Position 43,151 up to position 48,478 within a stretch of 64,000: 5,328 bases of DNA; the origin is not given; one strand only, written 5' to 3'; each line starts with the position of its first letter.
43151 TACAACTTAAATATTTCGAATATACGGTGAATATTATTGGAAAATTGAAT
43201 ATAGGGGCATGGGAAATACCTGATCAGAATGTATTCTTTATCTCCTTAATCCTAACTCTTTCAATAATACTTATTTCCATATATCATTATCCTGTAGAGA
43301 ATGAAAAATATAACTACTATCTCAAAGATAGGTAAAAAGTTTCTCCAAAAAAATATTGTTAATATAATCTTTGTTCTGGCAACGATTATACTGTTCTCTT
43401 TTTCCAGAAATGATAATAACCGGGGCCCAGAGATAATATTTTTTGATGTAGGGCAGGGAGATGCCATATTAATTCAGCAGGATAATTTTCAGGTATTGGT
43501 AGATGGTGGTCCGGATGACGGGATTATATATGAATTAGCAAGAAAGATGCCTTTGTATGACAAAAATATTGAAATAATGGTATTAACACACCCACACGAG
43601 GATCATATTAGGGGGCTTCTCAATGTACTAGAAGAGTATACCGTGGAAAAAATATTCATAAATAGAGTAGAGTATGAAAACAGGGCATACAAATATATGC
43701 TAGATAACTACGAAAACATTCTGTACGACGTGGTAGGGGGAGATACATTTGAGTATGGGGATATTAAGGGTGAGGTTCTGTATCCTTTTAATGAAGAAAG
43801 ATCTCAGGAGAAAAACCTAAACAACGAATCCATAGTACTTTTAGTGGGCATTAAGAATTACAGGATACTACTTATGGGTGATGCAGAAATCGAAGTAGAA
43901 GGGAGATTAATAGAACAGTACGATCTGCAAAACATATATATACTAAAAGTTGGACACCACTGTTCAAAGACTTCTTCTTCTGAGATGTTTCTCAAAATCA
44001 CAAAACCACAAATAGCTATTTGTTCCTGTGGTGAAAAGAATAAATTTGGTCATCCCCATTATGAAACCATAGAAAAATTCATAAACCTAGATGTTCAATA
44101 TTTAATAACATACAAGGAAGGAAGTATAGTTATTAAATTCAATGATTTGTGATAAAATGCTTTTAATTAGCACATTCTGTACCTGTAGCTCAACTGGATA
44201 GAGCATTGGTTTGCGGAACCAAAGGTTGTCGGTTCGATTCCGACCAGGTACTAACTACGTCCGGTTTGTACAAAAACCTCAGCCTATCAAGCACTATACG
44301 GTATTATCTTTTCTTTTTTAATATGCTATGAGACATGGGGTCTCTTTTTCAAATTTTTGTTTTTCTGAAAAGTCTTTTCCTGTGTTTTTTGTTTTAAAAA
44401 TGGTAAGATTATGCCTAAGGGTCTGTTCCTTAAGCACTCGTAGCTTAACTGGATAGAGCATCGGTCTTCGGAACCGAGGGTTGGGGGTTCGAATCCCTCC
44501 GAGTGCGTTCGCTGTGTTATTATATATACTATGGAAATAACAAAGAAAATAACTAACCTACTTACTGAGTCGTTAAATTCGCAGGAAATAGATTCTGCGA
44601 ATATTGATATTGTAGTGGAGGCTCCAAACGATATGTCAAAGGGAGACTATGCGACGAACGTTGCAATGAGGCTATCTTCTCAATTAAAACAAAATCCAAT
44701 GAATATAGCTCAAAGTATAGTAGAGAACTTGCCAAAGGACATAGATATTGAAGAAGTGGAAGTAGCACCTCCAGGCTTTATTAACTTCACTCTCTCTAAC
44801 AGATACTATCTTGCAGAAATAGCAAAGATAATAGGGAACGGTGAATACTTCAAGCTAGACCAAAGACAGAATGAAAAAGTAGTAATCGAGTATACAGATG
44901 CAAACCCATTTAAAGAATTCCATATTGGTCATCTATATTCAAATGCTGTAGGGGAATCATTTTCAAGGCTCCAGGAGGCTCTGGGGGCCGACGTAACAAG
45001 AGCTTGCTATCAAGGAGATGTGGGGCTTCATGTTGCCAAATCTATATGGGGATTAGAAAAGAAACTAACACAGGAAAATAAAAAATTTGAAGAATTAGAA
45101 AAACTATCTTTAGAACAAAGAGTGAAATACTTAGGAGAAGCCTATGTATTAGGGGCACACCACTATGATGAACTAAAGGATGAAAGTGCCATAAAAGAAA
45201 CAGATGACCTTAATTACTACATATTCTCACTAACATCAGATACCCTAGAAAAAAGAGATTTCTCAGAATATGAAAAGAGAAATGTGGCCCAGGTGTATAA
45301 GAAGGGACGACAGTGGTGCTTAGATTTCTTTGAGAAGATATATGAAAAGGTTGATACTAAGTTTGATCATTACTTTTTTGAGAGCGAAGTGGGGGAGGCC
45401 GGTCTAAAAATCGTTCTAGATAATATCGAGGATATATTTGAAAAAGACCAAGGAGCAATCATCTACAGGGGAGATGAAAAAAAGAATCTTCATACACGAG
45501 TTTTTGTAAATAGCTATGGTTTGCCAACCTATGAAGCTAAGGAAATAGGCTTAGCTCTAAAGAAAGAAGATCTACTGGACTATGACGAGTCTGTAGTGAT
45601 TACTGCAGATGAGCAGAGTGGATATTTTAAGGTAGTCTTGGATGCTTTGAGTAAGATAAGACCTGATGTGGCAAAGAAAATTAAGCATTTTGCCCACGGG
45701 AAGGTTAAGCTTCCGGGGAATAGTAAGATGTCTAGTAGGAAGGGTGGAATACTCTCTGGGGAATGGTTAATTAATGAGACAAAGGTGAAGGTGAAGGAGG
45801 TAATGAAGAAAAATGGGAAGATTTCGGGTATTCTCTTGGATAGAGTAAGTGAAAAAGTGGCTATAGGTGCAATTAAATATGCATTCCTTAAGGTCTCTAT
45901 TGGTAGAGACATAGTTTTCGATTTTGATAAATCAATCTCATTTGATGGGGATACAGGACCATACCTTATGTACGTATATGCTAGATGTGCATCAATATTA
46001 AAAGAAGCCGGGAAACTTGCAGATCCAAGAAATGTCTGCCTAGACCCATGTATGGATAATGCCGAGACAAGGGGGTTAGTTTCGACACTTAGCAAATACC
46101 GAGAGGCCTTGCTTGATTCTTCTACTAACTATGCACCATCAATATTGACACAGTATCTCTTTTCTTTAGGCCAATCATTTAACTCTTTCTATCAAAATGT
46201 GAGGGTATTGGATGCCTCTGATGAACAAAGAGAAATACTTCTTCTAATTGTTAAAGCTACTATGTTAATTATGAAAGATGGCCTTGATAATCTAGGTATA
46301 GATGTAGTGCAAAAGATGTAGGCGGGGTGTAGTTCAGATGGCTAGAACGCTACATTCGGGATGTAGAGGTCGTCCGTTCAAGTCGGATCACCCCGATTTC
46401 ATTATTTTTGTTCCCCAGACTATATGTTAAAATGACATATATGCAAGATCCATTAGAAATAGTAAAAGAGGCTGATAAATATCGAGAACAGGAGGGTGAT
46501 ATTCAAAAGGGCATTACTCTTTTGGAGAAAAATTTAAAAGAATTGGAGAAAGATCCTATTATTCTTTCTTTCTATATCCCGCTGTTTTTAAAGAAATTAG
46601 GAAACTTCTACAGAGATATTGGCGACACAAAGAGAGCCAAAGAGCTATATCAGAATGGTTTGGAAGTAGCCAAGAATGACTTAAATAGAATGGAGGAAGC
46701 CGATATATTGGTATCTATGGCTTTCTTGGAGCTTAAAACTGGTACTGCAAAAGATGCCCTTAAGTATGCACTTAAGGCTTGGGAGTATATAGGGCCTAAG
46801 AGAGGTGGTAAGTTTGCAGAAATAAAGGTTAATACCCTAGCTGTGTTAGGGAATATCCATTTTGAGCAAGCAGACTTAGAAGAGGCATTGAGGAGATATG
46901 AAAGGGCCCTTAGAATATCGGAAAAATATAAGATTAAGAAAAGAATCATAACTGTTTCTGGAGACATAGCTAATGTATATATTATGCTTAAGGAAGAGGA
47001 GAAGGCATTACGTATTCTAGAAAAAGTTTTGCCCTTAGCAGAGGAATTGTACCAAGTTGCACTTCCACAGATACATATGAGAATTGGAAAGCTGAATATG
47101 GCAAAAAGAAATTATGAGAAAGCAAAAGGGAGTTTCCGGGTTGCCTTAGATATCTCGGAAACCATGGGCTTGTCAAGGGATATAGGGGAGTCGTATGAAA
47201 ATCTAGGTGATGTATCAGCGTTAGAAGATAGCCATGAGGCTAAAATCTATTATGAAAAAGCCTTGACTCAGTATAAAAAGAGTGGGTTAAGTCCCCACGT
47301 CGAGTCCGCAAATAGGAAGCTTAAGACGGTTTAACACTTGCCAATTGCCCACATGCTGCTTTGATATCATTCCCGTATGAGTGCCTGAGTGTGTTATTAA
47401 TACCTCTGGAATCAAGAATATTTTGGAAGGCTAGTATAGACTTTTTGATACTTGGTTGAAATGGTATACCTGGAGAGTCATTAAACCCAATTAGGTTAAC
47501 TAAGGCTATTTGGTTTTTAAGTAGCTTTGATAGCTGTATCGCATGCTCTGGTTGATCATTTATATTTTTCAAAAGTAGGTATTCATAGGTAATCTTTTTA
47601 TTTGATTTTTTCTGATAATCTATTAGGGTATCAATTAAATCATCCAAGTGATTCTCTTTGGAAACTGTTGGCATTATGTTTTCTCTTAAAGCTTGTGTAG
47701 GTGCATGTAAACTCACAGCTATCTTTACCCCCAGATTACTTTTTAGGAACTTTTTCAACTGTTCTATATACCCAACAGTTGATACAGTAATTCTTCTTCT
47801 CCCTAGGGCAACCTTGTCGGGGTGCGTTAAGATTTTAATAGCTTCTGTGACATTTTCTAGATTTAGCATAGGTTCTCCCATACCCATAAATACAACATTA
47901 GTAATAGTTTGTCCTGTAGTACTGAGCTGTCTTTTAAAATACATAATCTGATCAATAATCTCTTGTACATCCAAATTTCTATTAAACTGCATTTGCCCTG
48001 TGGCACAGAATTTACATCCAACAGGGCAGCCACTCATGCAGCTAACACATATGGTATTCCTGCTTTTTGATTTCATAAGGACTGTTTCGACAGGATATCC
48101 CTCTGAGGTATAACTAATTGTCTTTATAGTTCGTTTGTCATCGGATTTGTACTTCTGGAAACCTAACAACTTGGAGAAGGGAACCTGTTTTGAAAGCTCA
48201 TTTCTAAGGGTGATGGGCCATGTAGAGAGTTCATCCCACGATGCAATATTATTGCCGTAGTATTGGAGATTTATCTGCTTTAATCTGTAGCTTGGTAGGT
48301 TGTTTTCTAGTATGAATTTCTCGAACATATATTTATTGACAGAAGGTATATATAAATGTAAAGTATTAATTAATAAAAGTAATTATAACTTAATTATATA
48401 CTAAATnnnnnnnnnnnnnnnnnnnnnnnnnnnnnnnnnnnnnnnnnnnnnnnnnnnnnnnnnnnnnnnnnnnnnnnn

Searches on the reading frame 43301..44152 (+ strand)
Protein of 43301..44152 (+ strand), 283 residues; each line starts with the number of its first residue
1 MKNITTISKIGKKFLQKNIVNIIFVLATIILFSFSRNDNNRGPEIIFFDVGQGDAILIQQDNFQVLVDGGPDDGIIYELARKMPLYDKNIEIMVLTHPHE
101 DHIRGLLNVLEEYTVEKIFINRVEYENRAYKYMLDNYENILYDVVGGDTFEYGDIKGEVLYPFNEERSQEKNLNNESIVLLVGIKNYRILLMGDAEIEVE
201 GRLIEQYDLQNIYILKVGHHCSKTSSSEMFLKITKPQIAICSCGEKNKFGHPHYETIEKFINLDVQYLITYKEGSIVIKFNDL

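Call 9: search_protein_families(library=pfam, proteins=[window:43301-44152:+], max_evalue=0.001)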
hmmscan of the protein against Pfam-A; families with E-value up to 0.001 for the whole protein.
window:43301-44152:+ (283 aa): 3 families
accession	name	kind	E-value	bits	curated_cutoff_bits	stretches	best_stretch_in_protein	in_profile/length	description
PF00753.33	Lactamase_B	-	1.9e-14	54.5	22.7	1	49-244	2-195/196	Metallo-beta-lactamase superfamily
PF25281.1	MBL_MAP1B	-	2e-05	24.2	37.6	1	43-113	21-88/279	MAP1B MBL-like domain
PF12706.13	Lactamase_B_2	-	0.00022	21.3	27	1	65-113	3-53/200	Beta-lactamase superfamily domain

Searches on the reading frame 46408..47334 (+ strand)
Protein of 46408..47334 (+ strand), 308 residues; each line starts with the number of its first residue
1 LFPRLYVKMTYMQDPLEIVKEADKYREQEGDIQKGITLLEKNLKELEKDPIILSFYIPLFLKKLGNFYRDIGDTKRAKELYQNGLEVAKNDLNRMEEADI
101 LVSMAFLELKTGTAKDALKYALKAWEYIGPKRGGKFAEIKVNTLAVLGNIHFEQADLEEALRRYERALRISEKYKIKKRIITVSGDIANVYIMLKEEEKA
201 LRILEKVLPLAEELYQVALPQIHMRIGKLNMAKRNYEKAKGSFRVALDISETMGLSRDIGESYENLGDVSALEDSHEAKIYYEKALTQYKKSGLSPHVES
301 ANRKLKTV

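Call 9: search_protein_families(library=pfam, proteins=[window:46408-47334:+], max_evalue=0.001)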
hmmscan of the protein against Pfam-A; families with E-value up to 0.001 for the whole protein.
window:46408-47334:+ (308 aa): 15 families
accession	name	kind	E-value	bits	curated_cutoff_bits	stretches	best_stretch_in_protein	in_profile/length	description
PF13424.12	TPR_12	-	6.2e-25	87.6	30.1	3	146-213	8-77/77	Tetratricopeptide repeat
PF07719.23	TPR_2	-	2.5e-16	58.8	27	1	144-173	4-33/34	Tetratricopeptide repeat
PF00515.34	TPR_1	-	1.5e-13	50.4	27.8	0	143-173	3-33/34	Tetratricopeptide repeat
PF13181.12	TPR_8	-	5.2e-13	48.5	25.7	0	64-90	7-33/34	Tetratricopeptide repeat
PF13374.12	TPR_10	-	1.6e-11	44.2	27.5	1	143-173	4-34/42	Tetratricopeptide repeat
PF13428.12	TPR_14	-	3.5e-11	43.1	23.5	0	143-171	3-31/44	Tetratricopeptide repeat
PF17874.7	TPR_MalT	-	2.7e-09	37.2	45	2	63-174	85-194/336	MalT-like TPR region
PF13176.12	TPR_7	-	6.8e-09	35.6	27.9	0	62-94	3-35/36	Tetratricopeptide repeat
PF13174.12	TPR_6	-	4.2e-06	27.5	26.3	0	259-292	6-33/33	Tetratricopeptide repeat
PF13414.12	TPR_11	-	1.7e-05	24.8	26.8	1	148-174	1-27/42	TPR repeat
PF10602.15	RPN7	-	6.7e-05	23.1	29.6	0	146-243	41-136/174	26S proteasome subunit RPN7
PF14559.12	TPR_19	-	0.00012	22.8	25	0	152-211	2-55/68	Tetratricopeptide repeat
PF25058.1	ARM_TT21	-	0.00013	22.4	27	0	51-119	51-115/155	Tetratricopeptide repeat protein 21 ARM repeat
PF14938.12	SNAP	-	0.00017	21.6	25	0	65-208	42-182/282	Soluble NSF attachment protein, SNAP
PF13432.12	TPR_16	-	0.00069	20.5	32.7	0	147-169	3-25/65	Tetratricopeptide repeat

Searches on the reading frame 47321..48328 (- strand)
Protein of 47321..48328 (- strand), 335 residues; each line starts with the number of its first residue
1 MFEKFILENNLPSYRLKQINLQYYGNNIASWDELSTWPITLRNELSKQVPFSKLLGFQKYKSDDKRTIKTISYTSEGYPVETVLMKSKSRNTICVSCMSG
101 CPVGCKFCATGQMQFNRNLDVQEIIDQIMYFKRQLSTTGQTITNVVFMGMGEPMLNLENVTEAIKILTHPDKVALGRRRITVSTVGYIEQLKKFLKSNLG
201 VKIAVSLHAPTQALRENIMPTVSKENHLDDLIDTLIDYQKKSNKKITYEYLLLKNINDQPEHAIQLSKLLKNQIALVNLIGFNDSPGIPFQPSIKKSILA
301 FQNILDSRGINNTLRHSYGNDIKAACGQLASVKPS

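Call 9: search_protein_families(library=pfam, proteins=[window:47321-48328:-], max_evalue=0.001)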
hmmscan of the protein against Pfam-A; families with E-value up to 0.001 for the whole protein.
window:47321-48328:- (335 aa): 2 families
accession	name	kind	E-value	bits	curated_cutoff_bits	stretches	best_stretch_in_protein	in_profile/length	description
PF04055.27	Radical_SAM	-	1.2e-15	58.5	29.5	1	96-265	2-164/166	Radical SAM superfamily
PF13353.11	Fer4_12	-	0.00017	22.3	22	1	94-198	8-104/137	4Fe-4S single cluster domain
